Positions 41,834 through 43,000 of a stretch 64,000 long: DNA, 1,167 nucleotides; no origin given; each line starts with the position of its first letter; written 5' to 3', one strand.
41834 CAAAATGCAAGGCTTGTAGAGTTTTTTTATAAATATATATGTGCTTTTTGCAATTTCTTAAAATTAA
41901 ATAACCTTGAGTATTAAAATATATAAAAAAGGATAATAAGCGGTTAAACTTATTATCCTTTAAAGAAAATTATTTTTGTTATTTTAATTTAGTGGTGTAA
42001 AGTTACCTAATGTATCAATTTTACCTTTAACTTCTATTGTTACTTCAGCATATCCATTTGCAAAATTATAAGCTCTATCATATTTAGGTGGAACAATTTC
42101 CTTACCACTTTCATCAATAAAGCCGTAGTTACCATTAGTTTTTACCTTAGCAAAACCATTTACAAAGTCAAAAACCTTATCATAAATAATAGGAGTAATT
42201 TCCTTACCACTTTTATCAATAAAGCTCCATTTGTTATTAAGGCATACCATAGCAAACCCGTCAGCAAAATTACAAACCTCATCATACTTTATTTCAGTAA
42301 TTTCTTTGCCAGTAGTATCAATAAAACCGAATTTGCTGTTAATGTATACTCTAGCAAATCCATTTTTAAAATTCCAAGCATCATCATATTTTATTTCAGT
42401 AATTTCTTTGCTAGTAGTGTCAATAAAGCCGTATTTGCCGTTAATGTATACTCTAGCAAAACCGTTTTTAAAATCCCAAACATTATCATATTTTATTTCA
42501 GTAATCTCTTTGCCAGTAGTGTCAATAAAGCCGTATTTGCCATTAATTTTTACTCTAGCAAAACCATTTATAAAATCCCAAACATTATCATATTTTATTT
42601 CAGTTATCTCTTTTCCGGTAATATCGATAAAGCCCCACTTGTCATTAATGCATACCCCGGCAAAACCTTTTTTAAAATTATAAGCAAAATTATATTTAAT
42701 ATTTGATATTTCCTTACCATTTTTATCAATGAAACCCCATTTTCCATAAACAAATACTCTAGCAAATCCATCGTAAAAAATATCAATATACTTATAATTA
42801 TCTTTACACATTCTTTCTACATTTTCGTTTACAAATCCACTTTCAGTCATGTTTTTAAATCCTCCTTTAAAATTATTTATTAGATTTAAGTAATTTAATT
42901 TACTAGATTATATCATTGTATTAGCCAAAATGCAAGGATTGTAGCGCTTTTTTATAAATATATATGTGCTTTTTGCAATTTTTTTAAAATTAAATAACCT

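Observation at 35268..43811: ~8.5 kb tandem array of seven self-contained WG-repeat gene cassettes with variable repeat number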

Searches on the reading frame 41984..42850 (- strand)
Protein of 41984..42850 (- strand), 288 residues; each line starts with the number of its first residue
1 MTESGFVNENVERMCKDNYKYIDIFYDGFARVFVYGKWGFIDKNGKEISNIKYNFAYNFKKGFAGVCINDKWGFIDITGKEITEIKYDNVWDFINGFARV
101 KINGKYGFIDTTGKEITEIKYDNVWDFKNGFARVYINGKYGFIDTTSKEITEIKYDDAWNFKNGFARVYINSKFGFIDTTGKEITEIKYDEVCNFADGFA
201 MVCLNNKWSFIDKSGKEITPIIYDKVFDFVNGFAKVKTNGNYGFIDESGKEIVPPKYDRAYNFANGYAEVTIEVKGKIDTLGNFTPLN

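Call 4: search_protein_families(library=pfam, proteins=[window:41984-42850:-], max_evalue=0.01)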
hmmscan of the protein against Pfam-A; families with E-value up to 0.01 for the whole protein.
window:41984-42850:- (288 aa): 4 families
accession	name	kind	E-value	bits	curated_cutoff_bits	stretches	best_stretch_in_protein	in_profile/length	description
PF14903.11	WG_beta_rep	-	8.9e-82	269.1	25.6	7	72-106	1-35/35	WG containing repeat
PF08178.16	GnsAB_toxin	-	0.00073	19.9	27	0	179-189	28-38/54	GnsA/GnsB toxin of bacterial toxin-antitoxin system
PF17760.6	UvrA_inter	-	0.00077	19.8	23.3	0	128-148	42-62/109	UvrA interaction domain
PF09642.15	YonK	-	0.0063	17.1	25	0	68-87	8-27/60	YonK protein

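Call 9: search_solved_structures(query=window:41984-42850:-, max_evalue=0.01, show_alignments=1)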
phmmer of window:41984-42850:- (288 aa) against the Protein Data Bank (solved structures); distinct sequences matched with E-value up to 0.01: 0.

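Call 13: find_homologous_proteins(query=window:41984-42850:-, max_evalue=1e-10)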
Query window:41984-42850:- (288 aa): 5012 proteins with E <= 1e-10 among 8000 candidates; the best 120 are listed.
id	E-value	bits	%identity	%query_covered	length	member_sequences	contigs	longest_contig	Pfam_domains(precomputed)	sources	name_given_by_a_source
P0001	6.9e-107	375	41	90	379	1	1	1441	PF14903.12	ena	-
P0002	1.3e-104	368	46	86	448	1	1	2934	PF14903.12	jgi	jgi:hypothetical protein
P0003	2.5e-97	344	39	90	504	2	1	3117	PF14903.12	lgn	-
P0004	1.9e-95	338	32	77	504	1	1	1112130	PF14903.12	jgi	jgi:hypothetical protein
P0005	4.1e-95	337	42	87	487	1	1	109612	PF14903.12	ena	-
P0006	1.9e-91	325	44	92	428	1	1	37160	PF14903.12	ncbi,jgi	jgi:hypothetical protein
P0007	1.9e-89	318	37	92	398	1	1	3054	PF14903.12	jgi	jgi:hypothetical protein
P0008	2.4e-87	311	40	93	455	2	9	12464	PF14903.12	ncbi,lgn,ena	-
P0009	1.6e-85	305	36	94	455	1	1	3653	PF14903.12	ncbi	-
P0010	1.6e-85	305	39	88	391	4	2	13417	PF14903.12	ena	-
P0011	1.1e-84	302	43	76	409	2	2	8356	PF14903.12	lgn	-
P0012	4.3e-82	294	37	90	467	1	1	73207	PF14903.12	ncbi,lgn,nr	ncbi:MAG: WG repeat-containing protein [Bacteroidetes bacterium]|nr:MAG: WG repeat-containing protei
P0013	6.3e-79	284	36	93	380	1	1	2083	PF14903.12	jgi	jgi:hypothetical protein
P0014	1.1e-78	283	39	80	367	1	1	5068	PF14903.12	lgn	-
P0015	1.4e-78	282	34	90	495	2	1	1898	PF14903.12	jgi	jgi:hypothetical protein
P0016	3.5e-77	278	35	89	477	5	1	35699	PF14903.12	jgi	-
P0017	3.7e-77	278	34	93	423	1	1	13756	PF14903.12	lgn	-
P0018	1.9e-76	275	36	93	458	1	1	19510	PF14903.12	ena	-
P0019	2.5e-76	275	40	85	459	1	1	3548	PF14903.12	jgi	jgi:WG containing repeat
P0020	3.0e-76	275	37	92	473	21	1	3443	PF14903.12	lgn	-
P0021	1.2e-75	273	38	93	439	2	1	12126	PF14903.12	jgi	jgi:hypothetical protein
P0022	4.6e-75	271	42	68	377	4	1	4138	PF14903.12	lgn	-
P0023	6.8e-75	270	39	89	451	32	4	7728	PF14903.12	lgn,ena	-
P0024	7.8e-75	270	37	93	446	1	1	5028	PF14903.12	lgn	-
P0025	1.1e-74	270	42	86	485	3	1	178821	PF14903.12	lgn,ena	-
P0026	1.7e-74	269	47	69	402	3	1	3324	PF14903.12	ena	-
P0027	6.6e-74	267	36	92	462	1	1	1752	PF14903.12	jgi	-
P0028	1.0e-73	266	36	81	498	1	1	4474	PF13240.12,PF12773.14,PF14903.12,PF13248.12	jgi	jgi:hypothetical protein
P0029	1.4e-73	266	29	93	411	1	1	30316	PF14903.12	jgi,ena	-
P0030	4.4e-73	264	49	82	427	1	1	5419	PF14903.12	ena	-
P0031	5.4e-73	264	38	92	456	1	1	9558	PF14903.12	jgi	jgi:hypothetical protein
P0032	5.5e-73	264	36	97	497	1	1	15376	PF14903.12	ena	-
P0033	1.5e-72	263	43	90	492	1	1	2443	PF14903.12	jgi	jgi:hypothetical protein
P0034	2.2e-72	262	30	94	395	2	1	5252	PF14903.12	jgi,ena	-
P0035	3.2e-72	262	30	92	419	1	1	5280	PF14903.12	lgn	-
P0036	4.8e-72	261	35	91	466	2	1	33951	PF14903.12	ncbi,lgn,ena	-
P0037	9.5e-72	260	35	98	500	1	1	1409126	PF14903.12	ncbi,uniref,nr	ncbi:WG repeat-containing protein [Flavobacterium lipolyticum]|uniref:WG repeat-containing protein n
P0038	5.9e-71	257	42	72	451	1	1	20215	PF14903.12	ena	-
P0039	7.8e-71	257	38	86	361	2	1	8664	PF14903.12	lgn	-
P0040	3.6e-70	255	32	97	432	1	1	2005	PF14903.12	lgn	-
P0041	3.9e-70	255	42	86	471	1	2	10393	PF14903.12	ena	-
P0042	9.1e-70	253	35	86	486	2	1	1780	PF14903.12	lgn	-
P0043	1.0e-69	253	45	94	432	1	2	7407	PF14903.12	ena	-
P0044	1.2e-69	253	35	93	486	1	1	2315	PF14903.12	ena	-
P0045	1.5e-69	253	37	84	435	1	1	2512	PF14903.12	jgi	-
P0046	1.7e-69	253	39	82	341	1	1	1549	PF14903.12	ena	-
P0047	1.9e-69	252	35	88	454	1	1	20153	PF00515.35,PF13432.13,PF13428.13,PF14903.12,PF07719.24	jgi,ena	-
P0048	2.4e-69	252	39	71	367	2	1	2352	PF14903.12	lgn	-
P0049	4.5e-69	251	43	78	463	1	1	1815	PF14903.12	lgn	-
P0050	1.1e-68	250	37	92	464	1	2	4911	PF14903.12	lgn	-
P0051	1.2e-68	250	40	91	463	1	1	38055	PF14903.12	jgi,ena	-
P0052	1.4e-68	250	35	95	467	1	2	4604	PF14903.12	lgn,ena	-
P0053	1.6e-68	249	35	88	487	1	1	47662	PF14903.12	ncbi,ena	-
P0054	1.8e-68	249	42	82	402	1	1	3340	PF14903.12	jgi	jgi:hypothetical protein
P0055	1.9e-68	249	42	92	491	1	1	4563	PF14903.12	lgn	-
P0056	4.0e-68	248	36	93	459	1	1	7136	PF14903.12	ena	-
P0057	4.6e-68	248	38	93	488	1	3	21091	PF14903.12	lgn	-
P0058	6.7e-68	247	47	67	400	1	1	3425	PF01582.26,PF13676.12,PF14903.12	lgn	-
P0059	7.1e-68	247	36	85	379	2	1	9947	PF14903.12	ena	-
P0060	1.0e-67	247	41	93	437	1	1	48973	PF14903.12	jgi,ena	-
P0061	1.1e-67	247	38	83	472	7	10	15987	PF14903.12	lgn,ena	-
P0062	1.5e-67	246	36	94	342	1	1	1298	PF14903.12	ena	-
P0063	1.6e-67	246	37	98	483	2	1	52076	PF14903.12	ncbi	-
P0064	2.1e-67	246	38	86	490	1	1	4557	PF14903.12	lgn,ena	-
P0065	2.3e-67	246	45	85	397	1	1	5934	PF13676.12,PF14903.12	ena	-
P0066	2.6e-67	245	35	92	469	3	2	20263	PF14903.12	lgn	-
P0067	2.8e-67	245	49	83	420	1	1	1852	PF05979.18,PF14903.12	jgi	jgi:hypothetical protein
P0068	4.1e-67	245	35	64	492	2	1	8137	PF14903.12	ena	-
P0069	4.2e-67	245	43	81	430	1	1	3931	PF14903.12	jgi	-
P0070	1.0e-66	243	34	95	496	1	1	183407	PF14903.12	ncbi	ncbi:MAG: WG repeat-containing protein [Chitinophagales bacterium]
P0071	1.5e-66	243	43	85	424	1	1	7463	PF14903.12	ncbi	-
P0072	3.2e-66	242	41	88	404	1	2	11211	PF14903.12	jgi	jgi:WG containing repeat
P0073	5.3e-66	241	34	81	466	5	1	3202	PF14903.12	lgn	-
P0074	7.6e-66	241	40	86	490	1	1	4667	PF14903.12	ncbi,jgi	jgi:hypothetical protein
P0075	9.1e-66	240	44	74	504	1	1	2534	PF14903.12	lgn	-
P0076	1.5e-65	240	46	77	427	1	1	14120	PF01582.26,PF13676.12,PF14903.12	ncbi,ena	-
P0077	2.1e-65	239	47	91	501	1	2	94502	PF05979.18,PF13676.12,PF14903.12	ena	-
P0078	3.7e-65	238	45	92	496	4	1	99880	PF01582.26,PF13676.12,PF14903.12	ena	-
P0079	4.2e-65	238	40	84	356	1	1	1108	PF14903.12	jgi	jgi:hypothetical protein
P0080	4.3e-65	238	34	98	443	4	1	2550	PF14903.12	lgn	-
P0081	4.5e-65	238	44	88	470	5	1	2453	PF25531.1,PF14903.12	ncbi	-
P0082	4.6e-65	238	36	95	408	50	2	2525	PF14903.12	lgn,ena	-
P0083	4.7e-65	238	42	79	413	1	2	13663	PF01582.26,PF13676.12,PF14903.12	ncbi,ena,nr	ncbi:MAG: WG repeat-containing protein [Alistipes sp.]|nr:WG repeat-containing protein [Alistipes sp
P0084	5.8e-65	238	33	91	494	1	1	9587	PF14903.12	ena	-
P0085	1.0e-64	237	46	74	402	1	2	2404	PF14903.12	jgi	jgi:hypothetical protein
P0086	1.6e-64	236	30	94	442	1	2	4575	PF14903.12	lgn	-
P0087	2.4e-64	236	40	92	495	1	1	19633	PF14903.12,PF07833.17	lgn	-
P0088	3.0e-64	235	35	97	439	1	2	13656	PF14903.12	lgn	-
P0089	3.5e-64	235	33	88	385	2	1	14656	PF14903.12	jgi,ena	-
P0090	3.7e-64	235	40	88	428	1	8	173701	PF14903.12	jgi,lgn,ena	-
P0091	4.0e-64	235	50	81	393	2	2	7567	PF14903.12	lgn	-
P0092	6.7e-64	234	32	91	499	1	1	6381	PF14903.12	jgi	-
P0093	7.2e-64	234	40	94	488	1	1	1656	PF14903.12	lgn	-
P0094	7.7e-64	234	33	96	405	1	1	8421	PF14903.12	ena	-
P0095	1.1e-63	234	30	98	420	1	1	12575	PF14903.12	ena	-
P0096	2.4e-63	232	41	84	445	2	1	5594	PF02368.25,PF14903.12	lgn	-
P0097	4.9e-63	231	29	96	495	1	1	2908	PF14903.12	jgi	-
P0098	8.5e-63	231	30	94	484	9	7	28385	PF14903.12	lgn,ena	-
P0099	1.4e-62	230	30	94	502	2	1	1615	PF14903.12,PF15535.13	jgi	-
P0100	1.5e-62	230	38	87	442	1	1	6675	PF14903.12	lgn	-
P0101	1.6e-62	230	42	96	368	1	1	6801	PF14903.12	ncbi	ncbi:MAG: WG repeat-containing protein, partial [Flavobacterium sp.]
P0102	1.9e-62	229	39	98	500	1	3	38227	PF14903.12,PF13643.12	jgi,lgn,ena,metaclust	metaclust:\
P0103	2.0e-62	229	39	93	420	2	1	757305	PF14903.12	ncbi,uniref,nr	ncbi:WG repeat-containing protein [Crocinitomicaceae bacterium CZZ-1]|uniref:WG repeat-containing pr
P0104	2.0e-62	229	35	92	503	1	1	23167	PF14903.12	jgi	jgi:hypothetical protein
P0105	2.7e-62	229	36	90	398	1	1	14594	PF14903.12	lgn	-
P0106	3.1e-62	229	35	76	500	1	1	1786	PF14903.12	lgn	-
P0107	3.5e-62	229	43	79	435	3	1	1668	PF14903.12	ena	-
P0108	3.8e-62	228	37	87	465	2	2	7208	PF14903.12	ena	-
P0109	3.9e-62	228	41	77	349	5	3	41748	PF14903.12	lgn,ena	-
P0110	7.9e-62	227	44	86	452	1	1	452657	PF02368.25,PF14903.12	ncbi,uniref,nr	ncbi:hypothetical protein G3578_03405 [Brevibacillus sp. SYP-B805]|uniref:WG repeat-containing prote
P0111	9.8e-62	227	48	93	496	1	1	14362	PF14903.12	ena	-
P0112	1.6e-61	226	36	86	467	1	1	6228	PF14903.12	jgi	jgi:hypothetical protein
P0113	1.9e-61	226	34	83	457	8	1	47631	PF14903.12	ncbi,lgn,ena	-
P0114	2.5e-61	226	37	91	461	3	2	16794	PF14903.12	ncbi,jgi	ncbi:MAG: WG repeat-containing protein [Bacteroidales bacterium]|jgi:hypothetical protein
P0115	2.5e-61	226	36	83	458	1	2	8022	PF14903.12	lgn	-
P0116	3.7e-61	225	38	91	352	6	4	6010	PF14903.12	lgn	-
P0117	4.4e-61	225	30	94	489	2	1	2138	PF14903.12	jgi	jgi:hypothetical protein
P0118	4.5e-61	225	37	97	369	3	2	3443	PF14903.12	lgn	-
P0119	6.2e-61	224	38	86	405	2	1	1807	PF14903.12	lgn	-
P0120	1.1e-60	224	43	86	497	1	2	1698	PF14903.12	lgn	-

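Call 27: predict_structure(alignment_id=A2)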
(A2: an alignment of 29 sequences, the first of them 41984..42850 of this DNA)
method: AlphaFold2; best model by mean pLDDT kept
length: 288 residues; sequences in the alignment: 29
mean_pLDDT: 96.2   pTM: 0.84
mean pLDDT of the five models: 96.2, 96.1, 94.3, 94.1, 93.7
residues with pLDDT >= 90: 273; 70-90: 15; 50-70: 0; < 50: 0
segments of 3 or more residues with pLDDT < 50: none
pLDDT, mean of each block of 10 residues (from residue 1): 88 91 94 97 96 97 97 97 98 97 98 96 97 98 96 97 97 98 97 95 98 97 97 97 97 97 96 96 93
secondary structure, 60 per line:
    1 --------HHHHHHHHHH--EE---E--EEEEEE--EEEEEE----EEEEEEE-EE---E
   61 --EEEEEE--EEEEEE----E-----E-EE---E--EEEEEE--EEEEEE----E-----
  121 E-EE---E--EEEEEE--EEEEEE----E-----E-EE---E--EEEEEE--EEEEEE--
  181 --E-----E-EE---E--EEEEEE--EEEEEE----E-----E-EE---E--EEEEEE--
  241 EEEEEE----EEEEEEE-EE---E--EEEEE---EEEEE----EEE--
elements in order: H9-18 E29-34 E37-42 E47-53 E63-68 E71-76 E97-102 E105-110 E131-136 E139-144 E165-170 E173-178 E199-204 E207-212 E233-238 E241-246 E251-257 E267-271 E275-279 E284-286

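Call 29: fold_search(model_id=the predicted structure, library=pdb)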
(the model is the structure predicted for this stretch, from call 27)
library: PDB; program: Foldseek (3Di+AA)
matches with E <= 10: 1234; with E <= 0.001: 446
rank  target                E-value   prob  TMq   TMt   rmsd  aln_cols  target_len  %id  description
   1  9a3d_MODEL_1_A        2.7e-10  1.00  0.33  0.26  15.0       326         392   10  Model of E. coli BamB by in-cell photo-crosslinking MS and deep learning (released 2023-02-24)
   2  3wj9_B                9.6e-09  1.00  0.38  0.30  12.7       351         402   11  Crystal structure of the eukaryotic initiation factor (released 2014-03-12)
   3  5n4a                  3.6e-08  1.00  0.33  0.18  17.3       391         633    9  Crystal structure of Chlamydomonas IFT80 (released 2018-02-28)
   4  8dys                  3.8e-08  1.00  0.37  0.29  12.4       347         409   11  Crystal structure of human Eukaryotic translation initiation factor 2A (eIF2A) (released 2022-08-17)
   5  9a2d_F                4.2e-08  1.00  0.28  0.09  14.1       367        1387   11  Modeling of the ciliary Intraflagellar transport-A complex (released 2024-05-10)
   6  3wj9_A                5.5e-08  1.00  0.39  0.30  12.9       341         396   11  Crystal structure of the eukaryotic initiation factor (released 2014-03-12)
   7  8hmc_A                8.0e-08  1.00  0.25  0.13  15.5       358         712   13  base module state 1 of Tetrahymena IFT-A (released 2023-06-14)
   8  8fh3_B                1.2e-07  1.00  0.25  0.11  14.0       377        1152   12  Human IFT-A complex structures provide molecular insights into ciliary transport (released 2023-02-22)
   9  7ttc_B                1.2e-07  1.00  0.32  0.29  14.8       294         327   10  BamABCDE bound to substrate EspP (released 2022-03-30)
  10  8bbf_A                2.4e-07  1.00  0.31  0.15  13.6       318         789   12  Structure of the IFT-A complex; IFT-A1 module (released 2022-12-07)
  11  9qpq_D                2.5e-07  1.00  0.34  0.19  17.5       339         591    7  The structure of the COPI leaf bound to GOLPH3 (released 2025-10-22)
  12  7mq8_LW               2.8e-07  1.00  0.29  0.21  14.6       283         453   10  Cryo-EM structure of the human SSU processome, state pre-A1 (released 2021-09-22)
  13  8fgw_B                3.7e-07  1.00  0.28  0.11  14.5       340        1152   10  Human IFT-A complex structures provide molecular insights into ciliary transport (released 2023-02-22)
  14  9a2d_C                4.3e-07  1.00  0.27  0.10  14.4       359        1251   11  Modeling of the ciliary Intraflagellar transport-A complex (released 2024-05-10)
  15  8bbe_C                4.5e-07  1.00  0.30  0.16  13.4       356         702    9  Structure of the IFT-A complex; IFT-A2 module (released 2022-12-21)
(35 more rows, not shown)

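Call 35: fold_search(model_id=the predicted structure, library=viral)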
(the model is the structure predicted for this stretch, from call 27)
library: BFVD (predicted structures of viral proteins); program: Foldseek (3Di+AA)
matches with E <= 10: 1248; with E <= 0.001: 103
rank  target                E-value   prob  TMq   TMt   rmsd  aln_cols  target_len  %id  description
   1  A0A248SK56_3          2.8e-09  1.00  0.27  0.09  20.5       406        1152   14  (no name in the UniProt tables at hand)
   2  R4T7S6                4.0e-09  1.00  0.34  0.26  13.1       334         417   11  Pyrrolo-quinoline quinone repeat domain-containing protein [Haloarcula californiae tailed virus 2]
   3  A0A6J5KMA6            2.2e-08  1.00  0.45  0.23   8.0       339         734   11  Uncharacterized protein [uncultured Caudovirales phage]
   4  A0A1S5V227            4.6e-08  1.00  0.31  0.20  17.4       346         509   12  (no name in the UniProt tables at hand)
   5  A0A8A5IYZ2            8.6e-08  1.00  0.34  0.22  19.5       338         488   15  (no name in the UniProt tables at hand)
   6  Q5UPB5                1.3e-07  1.00  0.30  0.20  17.6       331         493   12  Putative BTB/POZ domain-containing protein L35 [Acanthamoeba polyphaga mimivirus]
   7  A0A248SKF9            2.0e-07  1.00  0.31  0.11  20.4       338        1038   12  (no name in the UniProt tables at hand)
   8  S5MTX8                2.2e-07  1.00  0.28  0.23  19.1       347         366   14  Uncharacterized protein [Brevibacillus phage Jimmer1]
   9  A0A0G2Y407            2.9e-07  1.00  0.31  0.21  18.9       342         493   12  WD40 family protein [Acanthamoeba polyphaga mimivirus Kroon]
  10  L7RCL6                3.4e-07  1.00  0.28  0.20  17.0       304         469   12  BTB/POZ domain-containing protein [Acanthamoeba polyphaga moumouvirus]
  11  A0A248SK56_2          4.4e-07  1.00  0.29  0.10  14.4       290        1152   12  (no name in the UniProt tables at hand)
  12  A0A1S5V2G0            5.2e-07  1.00  0.29  0.20  15.3       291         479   13  (no name in the UniProt tables at hand)
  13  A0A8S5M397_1          6.1e-07  1.00  0.25  0.10  15.9       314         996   11  FdeC-like protein [Siphoviridae sp. ctqpo8]
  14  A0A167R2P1            7.1e-07  1.00  0.29  0.21  14.4       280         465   12  Putative BTB/POZ domain-containing protein [Powai lake megavirus]
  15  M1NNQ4                7.5e-07  1.00  0.28  0.18  16.7       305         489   12  BTB domain-containing protein [Moumouvirus goulette]
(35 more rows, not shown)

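Call 43: search_protein_families(library=padloc, proteins=[window:41984-42850:-], max_evalue=0.01)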
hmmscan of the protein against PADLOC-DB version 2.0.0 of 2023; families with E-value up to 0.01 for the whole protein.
window:41984-42850:- (288 aa): 0 families

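Call 44: search_protein_families(library=ncbifam, proteins=[window:41984-42850:-], max_evalue=0.001)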
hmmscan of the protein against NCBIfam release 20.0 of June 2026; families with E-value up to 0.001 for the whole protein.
window:41984-42850:- (288 aa): 2 families
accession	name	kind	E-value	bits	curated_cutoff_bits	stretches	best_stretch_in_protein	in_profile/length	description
NF005265.0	PRK06770.1-1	equivalog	2.4e-14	53.6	257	0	67-88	75-96/161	hypothetical protein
TIGR01925.2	spIIAB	equivalog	0.00032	20.6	135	0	162-188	13-39/137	anti-sigma F factor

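Call 59: find_encoding_contigs(protein=window:41984-42850:-, flank=10000, max_places=10)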
Protein window:41984-42850:- (288 aa): 1 contig read that carries it; 1 place shown.
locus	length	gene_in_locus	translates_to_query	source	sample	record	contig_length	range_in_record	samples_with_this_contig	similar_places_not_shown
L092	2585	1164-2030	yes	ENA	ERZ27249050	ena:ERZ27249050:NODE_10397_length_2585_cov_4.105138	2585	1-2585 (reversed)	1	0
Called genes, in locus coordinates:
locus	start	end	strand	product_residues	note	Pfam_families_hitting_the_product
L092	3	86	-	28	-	?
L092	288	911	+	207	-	-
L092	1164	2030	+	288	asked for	-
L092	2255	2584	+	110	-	?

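Call 69: search_dna_similar(query=window:41984-42850:-, collection=phages, mode=protein, max_rows=25)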
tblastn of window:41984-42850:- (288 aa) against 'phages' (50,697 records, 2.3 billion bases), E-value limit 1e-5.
Records with a match: 7; places in all: 18; records where one place covers at least 80% of the query: 4.
Best place of each record, by identity: <60% 7.
By first word of the organism name: Bacteriophage 3; Clostridioides 2; Pseudomonas 1; Wolbachia 1.
By host as written in the record: - 3; Clostridioides sp. ES-S-0107-01 1; Clostridioides sp. ES-S-0173-01 1; Pseudomonas aeruginosa 1; Wolbachia sp. wMel_KL 1.
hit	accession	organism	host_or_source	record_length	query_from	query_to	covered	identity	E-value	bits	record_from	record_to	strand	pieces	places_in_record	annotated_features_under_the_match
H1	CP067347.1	Clostridioides phage ES-S-0107-01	Clostridioides sp. ES-S-0107-01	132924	25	282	90%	37.8%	1e-35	140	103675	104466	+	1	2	record has no annotation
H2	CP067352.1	Clostridioides phage ES-S-0173-01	Clostridioides sp. ES-S-0173-01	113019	5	258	88%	33.7%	2e-31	128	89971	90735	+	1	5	record has no annotation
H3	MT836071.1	Bacteriophage sp.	human fecal samples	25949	5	285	98%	29.4%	4e-28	119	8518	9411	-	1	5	record has no annotation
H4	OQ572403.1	Pseudomonas phage Y1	Pseudomonas aeruginosa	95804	37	276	83%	24.9%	9e-8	59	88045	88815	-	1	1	record has no annotation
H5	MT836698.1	Bacteriophage sp.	human fecal samples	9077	36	253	76%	26.7%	3e-7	57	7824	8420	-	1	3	record has no annotation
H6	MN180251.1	Wolbachia phage WO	Wolbachia sp. wMel_KL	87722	75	249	61%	27.3%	9e-7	56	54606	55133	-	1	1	hypothetical protein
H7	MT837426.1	Bacteriophage sp.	human fecal samples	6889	36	134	34%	29.1%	6e-7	56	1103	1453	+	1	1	record has no annotation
